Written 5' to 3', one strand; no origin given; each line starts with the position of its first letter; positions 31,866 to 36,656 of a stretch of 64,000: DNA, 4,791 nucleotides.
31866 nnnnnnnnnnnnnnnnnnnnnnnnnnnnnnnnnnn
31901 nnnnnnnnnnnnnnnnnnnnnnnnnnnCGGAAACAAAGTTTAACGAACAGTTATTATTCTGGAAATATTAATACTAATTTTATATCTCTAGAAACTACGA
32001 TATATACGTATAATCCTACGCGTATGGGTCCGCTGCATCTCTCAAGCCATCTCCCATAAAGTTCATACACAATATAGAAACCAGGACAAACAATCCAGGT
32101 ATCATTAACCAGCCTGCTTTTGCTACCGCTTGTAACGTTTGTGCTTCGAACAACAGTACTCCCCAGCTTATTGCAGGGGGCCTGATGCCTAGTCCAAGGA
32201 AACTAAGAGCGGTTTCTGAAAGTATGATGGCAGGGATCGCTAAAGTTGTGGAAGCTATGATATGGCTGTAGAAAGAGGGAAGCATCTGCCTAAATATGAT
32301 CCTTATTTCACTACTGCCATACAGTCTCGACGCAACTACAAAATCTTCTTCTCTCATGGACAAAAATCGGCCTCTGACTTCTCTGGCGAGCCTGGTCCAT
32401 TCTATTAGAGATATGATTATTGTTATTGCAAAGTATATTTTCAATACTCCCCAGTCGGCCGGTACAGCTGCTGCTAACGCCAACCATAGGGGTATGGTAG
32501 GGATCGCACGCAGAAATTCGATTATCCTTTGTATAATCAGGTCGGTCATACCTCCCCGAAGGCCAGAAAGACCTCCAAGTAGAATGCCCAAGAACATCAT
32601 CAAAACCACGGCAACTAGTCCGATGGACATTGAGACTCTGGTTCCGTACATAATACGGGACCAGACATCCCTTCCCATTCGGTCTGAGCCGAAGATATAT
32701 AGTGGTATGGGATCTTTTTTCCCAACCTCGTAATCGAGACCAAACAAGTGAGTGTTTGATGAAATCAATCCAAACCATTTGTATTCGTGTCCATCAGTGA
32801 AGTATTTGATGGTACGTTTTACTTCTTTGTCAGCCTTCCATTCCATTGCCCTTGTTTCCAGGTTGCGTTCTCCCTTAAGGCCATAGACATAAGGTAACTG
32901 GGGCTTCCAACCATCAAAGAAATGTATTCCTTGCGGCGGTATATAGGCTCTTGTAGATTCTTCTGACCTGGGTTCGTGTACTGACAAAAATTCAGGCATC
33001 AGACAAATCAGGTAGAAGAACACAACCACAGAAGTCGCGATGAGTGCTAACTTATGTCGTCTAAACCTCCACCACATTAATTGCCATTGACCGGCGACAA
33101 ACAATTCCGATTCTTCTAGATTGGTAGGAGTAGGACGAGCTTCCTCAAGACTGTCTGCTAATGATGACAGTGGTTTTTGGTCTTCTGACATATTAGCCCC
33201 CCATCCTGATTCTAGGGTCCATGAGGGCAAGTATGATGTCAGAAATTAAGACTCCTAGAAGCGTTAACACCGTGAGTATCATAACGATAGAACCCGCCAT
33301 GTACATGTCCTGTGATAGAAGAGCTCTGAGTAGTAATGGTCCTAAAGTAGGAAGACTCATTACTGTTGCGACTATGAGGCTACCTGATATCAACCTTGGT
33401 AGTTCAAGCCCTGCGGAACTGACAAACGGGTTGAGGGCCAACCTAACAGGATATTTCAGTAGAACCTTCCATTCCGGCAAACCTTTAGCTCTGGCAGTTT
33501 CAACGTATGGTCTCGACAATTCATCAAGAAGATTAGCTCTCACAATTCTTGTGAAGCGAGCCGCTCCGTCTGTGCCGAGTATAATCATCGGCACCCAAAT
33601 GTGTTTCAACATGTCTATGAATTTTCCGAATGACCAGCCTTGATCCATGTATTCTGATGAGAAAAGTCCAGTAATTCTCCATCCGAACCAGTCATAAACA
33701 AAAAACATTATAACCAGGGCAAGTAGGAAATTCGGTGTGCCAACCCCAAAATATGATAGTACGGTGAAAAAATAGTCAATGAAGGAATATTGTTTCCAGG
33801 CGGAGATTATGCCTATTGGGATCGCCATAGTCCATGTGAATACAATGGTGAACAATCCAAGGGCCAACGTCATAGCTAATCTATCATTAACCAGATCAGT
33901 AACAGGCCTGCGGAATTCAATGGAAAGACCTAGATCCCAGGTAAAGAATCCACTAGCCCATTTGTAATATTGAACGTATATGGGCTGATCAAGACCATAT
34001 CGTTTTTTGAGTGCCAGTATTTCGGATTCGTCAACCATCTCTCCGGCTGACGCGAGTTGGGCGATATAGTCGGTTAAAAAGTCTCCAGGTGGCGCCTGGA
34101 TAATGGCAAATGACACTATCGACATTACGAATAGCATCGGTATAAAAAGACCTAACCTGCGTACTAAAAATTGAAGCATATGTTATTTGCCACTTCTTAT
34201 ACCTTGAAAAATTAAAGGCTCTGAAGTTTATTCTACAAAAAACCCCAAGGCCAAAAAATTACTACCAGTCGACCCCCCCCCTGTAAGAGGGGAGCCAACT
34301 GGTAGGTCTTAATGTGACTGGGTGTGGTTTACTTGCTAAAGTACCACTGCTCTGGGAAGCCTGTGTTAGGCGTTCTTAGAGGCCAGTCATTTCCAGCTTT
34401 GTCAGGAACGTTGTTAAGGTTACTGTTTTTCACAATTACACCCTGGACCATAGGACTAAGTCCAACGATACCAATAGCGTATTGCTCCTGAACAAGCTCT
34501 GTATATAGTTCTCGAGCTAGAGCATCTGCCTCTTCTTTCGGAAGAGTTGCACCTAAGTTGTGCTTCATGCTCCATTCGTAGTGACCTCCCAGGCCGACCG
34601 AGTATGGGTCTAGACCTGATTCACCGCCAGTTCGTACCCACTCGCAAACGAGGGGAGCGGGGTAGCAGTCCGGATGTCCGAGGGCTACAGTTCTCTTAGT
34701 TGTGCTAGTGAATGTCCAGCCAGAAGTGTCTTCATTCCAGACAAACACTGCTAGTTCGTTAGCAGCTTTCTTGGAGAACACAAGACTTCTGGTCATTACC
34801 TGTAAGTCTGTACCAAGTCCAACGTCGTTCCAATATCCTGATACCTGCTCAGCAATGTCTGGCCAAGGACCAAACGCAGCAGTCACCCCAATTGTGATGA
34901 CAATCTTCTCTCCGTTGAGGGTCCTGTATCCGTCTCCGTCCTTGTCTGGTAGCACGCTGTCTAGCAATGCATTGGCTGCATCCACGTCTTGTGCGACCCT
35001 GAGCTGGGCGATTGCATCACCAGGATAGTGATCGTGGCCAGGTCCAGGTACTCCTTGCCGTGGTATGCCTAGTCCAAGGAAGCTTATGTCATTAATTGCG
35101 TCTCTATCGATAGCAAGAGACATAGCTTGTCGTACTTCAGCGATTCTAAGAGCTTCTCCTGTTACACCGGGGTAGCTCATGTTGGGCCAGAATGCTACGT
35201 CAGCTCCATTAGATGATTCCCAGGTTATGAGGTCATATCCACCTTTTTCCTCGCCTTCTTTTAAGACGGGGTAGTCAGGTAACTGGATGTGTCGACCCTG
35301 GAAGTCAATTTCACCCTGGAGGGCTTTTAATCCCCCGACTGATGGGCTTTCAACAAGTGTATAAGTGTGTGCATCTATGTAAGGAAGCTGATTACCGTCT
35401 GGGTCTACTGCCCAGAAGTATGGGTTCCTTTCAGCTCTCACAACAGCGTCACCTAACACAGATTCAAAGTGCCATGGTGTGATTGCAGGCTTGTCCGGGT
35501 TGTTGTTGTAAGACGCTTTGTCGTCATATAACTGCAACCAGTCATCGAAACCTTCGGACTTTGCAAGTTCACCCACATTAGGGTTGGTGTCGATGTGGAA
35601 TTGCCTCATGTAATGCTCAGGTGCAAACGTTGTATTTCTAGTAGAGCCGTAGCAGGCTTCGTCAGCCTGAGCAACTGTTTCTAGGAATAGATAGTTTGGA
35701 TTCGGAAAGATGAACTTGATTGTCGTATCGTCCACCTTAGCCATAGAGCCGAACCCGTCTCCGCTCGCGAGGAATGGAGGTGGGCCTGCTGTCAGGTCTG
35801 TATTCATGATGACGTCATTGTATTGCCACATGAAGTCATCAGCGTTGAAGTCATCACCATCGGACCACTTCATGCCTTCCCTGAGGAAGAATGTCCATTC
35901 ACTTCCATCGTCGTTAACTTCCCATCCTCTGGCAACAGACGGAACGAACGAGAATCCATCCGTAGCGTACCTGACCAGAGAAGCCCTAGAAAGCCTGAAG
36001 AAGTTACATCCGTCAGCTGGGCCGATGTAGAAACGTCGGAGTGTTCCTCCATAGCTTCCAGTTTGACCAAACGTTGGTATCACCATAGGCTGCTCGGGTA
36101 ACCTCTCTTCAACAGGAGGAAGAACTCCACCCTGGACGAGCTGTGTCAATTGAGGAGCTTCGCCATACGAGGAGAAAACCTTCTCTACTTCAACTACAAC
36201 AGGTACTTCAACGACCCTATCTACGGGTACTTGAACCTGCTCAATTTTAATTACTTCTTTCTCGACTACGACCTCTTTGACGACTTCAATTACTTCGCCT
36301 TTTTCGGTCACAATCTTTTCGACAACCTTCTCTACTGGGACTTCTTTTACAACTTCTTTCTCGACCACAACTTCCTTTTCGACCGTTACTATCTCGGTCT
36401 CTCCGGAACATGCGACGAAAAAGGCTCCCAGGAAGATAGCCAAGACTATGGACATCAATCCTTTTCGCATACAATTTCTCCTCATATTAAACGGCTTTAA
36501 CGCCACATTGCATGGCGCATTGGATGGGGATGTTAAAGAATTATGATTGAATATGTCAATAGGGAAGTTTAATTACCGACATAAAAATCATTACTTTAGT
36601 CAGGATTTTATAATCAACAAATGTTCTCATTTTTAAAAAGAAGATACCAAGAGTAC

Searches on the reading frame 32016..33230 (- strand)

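Call 7: search_protein_families(library=pfam, proteins=[window:32016-33230:-], max_evalue=0.001)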
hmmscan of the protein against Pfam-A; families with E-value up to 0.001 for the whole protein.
window:32016-33230:- (404 aa): 2 families
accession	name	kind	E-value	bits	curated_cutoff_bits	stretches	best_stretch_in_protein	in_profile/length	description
PF00528.27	BPD_transp_1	-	2.2e-23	83.4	26.4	1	215-402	1-180/184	Binding-protein-dependent transport system inner membrane component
PF12911.12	OppC_N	-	4.5e-11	42.9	23.9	1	48-99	2-53/53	N-terminal TM domain of oligopeptide transport permease C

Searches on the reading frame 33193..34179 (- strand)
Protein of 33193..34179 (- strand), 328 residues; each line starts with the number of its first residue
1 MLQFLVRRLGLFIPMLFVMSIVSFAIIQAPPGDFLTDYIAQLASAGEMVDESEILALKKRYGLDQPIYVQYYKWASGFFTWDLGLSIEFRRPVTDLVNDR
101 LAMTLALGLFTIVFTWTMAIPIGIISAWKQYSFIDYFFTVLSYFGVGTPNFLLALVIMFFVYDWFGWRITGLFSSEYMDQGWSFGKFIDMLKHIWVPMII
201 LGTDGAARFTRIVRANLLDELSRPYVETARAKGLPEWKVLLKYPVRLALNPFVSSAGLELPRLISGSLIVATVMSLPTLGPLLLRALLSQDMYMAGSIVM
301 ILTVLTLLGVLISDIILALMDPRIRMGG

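Call 7: search_protein_families(library=pfam, proteins=[window:33193-34179:-], max_evalue=0.001)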
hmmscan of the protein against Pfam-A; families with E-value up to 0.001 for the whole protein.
window:33193-34179:- (328 aa): 2 families
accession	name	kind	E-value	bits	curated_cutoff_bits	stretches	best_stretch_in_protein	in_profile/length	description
PF00528.27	BPD_transp_1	-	2.4e-31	109.3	26.4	1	119-325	1-183/184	Binding-protein-dependent transport system inner membrane component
PF19300.4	BPD_transp_1_N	-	2.8e-11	44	23.8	1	1-107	1-113/114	Binding-prot-dependent transport system membrane comp, N-term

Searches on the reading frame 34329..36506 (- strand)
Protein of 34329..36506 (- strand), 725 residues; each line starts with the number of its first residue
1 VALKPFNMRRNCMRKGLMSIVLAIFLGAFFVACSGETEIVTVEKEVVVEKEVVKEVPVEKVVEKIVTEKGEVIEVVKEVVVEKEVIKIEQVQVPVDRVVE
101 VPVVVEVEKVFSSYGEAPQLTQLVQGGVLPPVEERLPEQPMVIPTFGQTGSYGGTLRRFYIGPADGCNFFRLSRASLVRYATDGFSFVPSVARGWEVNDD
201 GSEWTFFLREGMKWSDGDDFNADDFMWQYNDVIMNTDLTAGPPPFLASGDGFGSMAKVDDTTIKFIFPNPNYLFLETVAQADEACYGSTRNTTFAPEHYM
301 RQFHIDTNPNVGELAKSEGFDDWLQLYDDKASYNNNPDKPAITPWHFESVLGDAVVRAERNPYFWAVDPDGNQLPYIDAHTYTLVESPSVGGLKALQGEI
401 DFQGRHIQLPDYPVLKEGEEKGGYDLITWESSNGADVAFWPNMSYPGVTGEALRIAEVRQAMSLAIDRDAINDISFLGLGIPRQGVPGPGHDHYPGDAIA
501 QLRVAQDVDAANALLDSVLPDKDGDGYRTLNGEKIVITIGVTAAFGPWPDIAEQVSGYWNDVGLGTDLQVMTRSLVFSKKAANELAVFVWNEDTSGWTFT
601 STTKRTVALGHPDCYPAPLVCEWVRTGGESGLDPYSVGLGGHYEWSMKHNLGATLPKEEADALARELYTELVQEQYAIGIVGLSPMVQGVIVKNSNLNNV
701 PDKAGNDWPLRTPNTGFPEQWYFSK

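Call 7: search_protein_families(library=pfam, proteins=[window:34329-36506:-], max_evalue=0.001)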
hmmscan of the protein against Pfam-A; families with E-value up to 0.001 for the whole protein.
window:34329-36506:- (725 aa): 1 family
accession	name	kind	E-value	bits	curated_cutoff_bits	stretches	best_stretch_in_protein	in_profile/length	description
PF00496.27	SBP_bac_5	-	3.8e-53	181.3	32.4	1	187-591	2-345/368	Bacterial extracellular solute-binding proteins, family 5 Middle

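Call 89: search_protein_families(library=ncbifam, proteins=[window:34329-36506:-], max_evalue=0.001)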
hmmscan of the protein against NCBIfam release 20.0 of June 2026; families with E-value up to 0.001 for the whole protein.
window:34329-36506:- (725 aa): 9 families
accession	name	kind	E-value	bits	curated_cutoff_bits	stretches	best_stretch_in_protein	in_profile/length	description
NF045467.1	Opp4A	equivalog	4.3e-18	64.8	650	2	457-570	318-434/556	oligopeptide ABC transporter substrate-binding protein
TIGR02294.1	nickel_nikA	equivalog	5.6e-16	58.1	393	1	176-238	38-99/501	nickel ABC transporter substrate-binding protein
TIGR04028.1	SBP_KPN_01854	hypoth_equivalog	3.2e-12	45.8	468.5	1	187-281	44-137/509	TIGR04028 family ABC transporter substrate-binding protein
NF043070.1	DppA_dipep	equivalog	4.6e-10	38.7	1005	1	176-279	63-179/535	dipeptide ABC transporter periplasmic-binding protein DppA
NF047575.1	opine_bind_CntA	exception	9.4e-09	34.3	800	1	176-238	68-128/535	staphylopine-dependent metal ABC transporter substrate-binding lipoprotein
NF011684.0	PRK15104.1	equivalog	4.4e-07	29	947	1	180-260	76-149/543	oligopeptide ABC transporter substrate-binding protein OppA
NF011942.0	PRK15413.1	equivalog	1.4e-06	27.2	594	0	191-282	75-162/512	glutathione ABC transporter substrate-binding protein GsiB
NF007287.0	PRK09755.1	equivalog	1.8e-06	27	1098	1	187-231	76-120/535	ABC transporter substrate-binding protein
NF011689.0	PRK15109.1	equivalog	0.00063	18.5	560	0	185-280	77-185/547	ABC transporter substrate-binding protein SapA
